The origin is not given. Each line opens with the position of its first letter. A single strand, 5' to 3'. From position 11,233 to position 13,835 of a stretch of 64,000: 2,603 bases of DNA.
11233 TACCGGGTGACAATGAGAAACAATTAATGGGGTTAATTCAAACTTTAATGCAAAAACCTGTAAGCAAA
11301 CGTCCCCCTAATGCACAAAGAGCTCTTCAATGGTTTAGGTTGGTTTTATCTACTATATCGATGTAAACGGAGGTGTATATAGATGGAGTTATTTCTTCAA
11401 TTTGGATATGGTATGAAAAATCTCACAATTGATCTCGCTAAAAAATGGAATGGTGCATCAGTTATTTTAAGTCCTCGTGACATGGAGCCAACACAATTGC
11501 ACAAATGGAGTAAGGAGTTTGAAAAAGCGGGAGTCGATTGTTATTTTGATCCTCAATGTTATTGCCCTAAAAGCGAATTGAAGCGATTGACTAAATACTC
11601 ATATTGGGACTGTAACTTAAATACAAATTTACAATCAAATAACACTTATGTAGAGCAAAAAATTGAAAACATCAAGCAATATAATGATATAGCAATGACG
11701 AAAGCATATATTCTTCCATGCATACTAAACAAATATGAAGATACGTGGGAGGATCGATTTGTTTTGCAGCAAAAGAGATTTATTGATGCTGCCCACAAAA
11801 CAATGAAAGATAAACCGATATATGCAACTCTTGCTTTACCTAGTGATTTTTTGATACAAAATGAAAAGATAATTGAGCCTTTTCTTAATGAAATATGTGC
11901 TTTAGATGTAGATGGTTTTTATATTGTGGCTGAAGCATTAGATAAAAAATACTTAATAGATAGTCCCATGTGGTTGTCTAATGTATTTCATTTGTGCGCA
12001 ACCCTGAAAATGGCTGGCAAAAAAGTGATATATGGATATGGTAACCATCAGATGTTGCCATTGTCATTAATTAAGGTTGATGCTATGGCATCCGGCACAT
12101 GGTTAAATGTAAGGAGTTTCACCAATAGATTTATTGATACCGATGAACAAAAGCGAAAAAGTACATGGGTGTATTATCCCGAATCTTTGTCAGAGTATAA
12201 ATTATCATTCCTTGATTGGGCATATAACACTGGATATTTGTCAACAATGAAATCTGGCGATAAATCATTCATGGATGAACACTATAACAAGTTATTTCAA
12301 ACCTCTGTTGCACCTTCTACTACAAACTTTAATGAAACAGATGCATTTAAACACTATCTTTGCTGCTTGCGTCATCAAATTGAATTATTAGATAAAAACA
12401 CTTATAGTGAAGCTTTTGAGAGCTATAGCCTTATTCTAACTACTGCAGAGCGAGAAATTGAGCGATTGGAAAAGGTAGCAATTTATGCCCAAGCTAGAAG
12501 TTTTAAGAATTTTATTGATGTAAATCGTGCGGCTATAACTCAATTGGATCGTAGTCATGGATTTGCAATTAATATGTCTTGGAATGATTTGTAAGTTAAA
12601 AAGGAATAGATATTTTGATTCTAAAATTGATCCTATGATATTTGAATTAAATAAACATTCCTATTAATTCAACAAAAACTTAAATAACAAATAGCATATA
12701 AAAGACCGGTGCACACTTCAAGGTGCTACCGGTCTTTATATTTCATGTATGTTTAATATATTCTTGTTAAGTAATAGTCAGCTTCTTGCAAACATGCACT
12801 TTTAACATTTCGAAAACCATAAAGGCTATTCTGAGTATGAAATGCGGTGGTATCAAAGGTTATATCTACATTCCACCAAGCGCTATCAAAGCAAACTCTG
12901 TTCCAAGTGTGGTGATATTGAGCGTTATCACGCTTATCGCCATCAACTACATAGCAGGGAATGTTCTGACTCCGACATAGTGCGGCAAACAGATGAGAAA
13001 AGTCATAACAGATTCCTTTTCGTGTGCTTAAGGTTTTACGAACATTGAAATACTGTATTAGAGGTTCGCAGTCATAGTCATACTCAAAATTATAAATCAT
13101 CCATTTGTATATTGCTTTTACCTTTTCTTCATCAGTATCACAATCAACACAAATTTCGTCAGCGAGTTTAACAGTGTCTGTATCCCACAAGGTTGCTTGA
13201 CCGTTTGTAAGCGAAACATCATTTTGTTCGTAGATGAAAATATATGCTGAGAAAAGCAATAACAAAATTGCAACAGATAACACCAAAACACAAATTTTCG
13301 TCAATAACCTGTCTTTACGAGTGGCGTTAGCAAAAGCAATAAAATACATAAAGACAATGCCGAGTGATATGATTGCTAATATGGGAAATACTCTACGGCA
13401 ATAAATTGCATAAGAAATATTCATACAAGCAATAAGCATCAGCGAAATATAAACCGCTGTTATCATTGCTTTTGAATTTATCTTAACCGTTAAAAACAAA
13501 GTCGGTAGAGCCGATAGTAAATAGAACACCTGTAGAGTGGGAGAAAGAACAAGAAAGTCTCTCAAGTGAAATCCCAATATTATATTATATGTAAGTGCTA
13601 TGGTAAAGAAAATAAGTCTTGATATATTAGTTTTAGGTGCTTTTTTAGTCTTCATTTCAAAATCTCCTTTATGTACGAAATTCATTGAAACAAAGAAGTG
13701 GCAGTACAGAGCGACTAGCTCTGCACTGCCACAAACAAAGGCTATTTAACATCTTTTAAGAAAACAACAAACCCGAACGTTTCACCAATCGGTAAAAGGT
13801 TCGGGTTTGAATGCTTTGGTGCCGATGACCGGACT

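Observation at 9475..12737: Compact four-gene operon XRE-HTH / wHTH nuclease-like / bare Hanks kinase / unknown 403-aa protein: candidate undescribed conflict (defence) system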

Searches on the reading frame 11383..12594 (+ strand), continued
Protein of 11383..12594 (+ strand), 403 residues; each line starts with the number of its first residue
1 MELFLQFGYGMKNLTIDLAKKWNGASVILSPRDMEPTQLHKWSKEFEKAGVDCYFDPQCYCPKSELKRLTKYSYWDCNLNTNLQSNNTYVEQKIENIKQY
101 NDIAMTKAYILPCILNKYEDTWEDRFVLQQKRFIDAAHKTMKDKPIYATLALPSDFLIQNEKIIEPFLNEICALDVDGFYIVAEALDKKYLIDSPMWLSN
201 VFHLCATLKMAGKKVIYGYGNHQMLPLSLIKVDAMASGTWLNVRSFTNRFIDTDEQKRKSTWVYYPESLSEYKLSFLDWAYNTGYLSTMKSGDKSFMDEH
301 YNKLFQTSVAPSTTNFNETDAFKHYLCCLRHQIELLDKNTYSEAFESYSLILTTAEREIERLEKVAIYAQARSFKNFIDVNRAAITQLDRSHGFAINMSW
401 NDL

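Call 102: search_protein_families(library=pfam, proteins=[L012:9224-10300:+, L058:9194-10318:+, L016:2168-2983:+, L026:4299-4907:+, L047:9228-9782:+, L006:9291-9908:+, L045:9462-10379:+, L048:9337-9939:+, L035:9549-10397:+, L079:8204-8890:+], max_evalue=0.001)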
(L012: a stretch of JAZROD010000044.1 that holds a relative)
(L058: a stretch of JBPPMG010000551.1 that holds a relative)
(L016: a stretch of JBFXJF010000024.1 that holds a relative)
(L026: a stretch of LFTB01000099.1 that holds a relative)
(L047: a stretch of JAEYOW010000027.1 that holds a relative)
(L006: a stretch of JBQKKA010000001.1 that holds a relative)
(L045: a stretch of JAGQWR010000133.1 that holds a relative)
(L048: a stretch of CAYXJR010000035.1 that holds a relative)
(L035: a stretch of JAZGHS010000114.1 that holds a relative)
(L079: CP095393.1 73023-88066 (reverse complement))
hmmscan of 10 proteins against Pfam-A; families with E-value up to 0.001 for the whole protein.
L012:9224-10300:+ (359 aa): 1 family
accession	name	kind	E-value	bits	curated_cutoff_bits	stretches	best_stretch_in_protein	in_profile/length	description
PF14253.11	AbiH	-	3.5e-27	96.6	30.9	1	20-316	1-246/260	Bacteriophage abortive infection AbiH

L058:9194-10318:+ (375 aa): 0 families

L016:2168-2983:+ (272 aa): 1 family
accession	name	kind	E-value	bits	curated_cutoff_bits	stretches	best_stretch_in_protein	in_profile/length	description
PF02810.21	SEC-C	-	1.9e-08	34.5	20.4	1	34-52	1-19/19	SEC-C motif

L026:4299-4907:+ (203 aa): 2 families
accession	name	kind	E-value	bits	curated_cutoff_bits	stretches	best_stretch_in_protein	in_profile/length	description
PF02544.21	Steroid_dh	-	3.4e-05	24.3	22.6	1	77-190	37-150/150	3-oxo-5-alpha-steroid 4-dehydrogenase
PF04191.18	PEMT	-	5.9e-05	23.9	25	1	108-165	40-91/105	Phospholipid methyltransferase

L047:9228-9782:+ (185 aa): 0 families

L006:9291-9908:+ (206 aa): 1 family
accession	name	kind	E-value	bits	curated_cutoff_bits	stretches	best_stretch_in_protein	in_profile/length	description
PF13154.11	DUF3991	-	2.4e-12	47.5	24.5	1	120-187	2-70/74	Protein of unknown function (DUF3991)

L045:9462-10379:+ (306 aa): 2 families
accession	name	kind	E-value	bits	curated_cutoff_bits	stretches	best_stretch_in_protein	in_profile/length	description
PF24390.1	PRTase-CE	-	4.1e-17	63.4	27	1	63-290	11-242/253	PRTase-CE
PF00156.33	Pribosyltran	-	0.00086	19.1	26.3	0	152-182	82-112/158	Phosphoribosyl transferase domain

L048:9337-9939:+ (201 aa): 0 families

L035:9549-10397:+ (283 aa): 7 families
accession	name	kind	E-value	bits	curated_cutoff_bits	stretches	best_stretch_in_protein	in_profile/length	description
PF08241.18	Methyltransf_11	-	7.4e-18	65.4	21.2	1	60-159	1-94/95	Methyltransferase domain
PF13649.12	Methyltransf_25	-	9.9e-17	61.9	27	1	59-156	1-97/97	Methyltransferase domain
PF08242.18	Methyltransf_12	-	5.8e-12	46.6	30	1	60-158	1-98/98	Methyltransferase domain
PF13489.12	Methyltransf_23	-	3.1e-11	43.7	27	1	44-229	9-162/164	Methyltransferase domain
PF13847.12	Methyltransf_31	-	2e-10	40.9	27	1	58-192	6-127/145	Methyltransferase domain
PF01209.24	Ubie_methyltran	-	3.1e-08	33.7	20.1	1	55-167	47-158/233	ubiE/COQ5 methyltransferase family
PF08003.17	Methyltransf_9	-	0.00023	20.7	23.8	1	58-158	118-216/315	Protein of unknown function (DUF1698)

L079:8204-8890:+ (229 aa): 3 families
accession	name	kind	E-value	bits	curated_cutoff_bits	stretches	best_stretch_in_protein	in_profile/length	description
PF12850.12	Metallophos_2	-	3.7e-27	95.7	27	1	2-193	1-152/154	Calcineurin-like phosphoesterase superfamily domain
PF00149.33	Metallophos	-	3.2e-17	64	21.5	1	2-158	1-158/191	Calcineurin-like phosphoesterase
PF14582.11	Metallophos_3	-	3.7e-05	23.6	28.2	0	145-202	208-259/259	Metallophosphoesterase, calcineurin superfamily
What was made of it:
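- Tried and rejected: Ten immediate downstream genes are all different (call 102).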

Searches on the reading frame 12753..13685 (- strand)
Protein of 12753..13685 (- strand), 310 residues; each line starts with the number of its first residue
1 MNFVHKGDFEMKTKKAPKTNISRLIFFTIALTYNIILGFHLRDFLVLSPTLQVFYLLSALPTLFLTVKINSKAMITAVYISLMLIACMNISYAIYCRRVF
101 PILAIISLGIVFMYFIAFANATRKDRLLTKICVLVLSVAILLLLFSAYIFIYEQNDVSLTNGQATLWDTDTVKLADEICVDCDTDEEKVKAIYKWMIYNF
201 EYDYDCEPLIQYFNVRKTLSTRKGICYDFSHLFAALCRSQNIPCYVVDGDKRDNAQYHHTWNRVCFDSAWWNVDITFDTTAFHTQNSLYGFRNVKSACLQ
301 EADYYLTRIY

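Call 4: search_protein_families(library=pfam, proteins=[window:12753-13685:-], max_evalue=0.1)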
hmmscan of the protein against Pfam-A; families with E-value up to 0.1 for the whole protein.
window:12753-13685:- (310 aa): 3 families
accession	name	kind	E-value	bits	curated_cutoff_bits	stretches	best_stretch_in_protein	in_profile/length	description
PF01841.26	Transglut_core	-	2.5e-20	73.2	23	1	173-274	2-107/108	Transglutaminase-like superfamily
PF04473.18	DUF553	-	1.1e-07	31.9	20.5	1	181-260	11-98/140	Transglutaminase-like domain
PF13398.12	Peptidase_M50B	-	0.021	15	26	1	55-172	75-175/201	Peptidase M50B-like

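Call 5: search_protein_families(library=padloc, proteins=[window:12753-13685:-], max_evalue=0.1)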
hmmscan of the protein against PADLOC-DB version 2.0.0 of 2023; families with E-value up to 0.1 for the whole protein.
window:12753-13685:- (310 aa): 0 families

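Call 6: search_protein_families(library=ncbifam, proteins=[window:12753-13685:-], max_evalue=0.1)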
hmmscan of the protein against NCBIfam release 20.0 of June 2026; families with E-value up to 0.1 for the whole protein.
window:12753-13685:- (310 aa): 1 family
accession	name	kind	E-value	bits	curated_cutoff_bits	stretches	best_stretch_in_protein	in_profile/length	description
NF045980.1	MAG6410_fam_LP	equivalog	1.2e-14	53.7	450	1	185-287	166-273/622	MAG6410 family transglutaminase-related lipoprotein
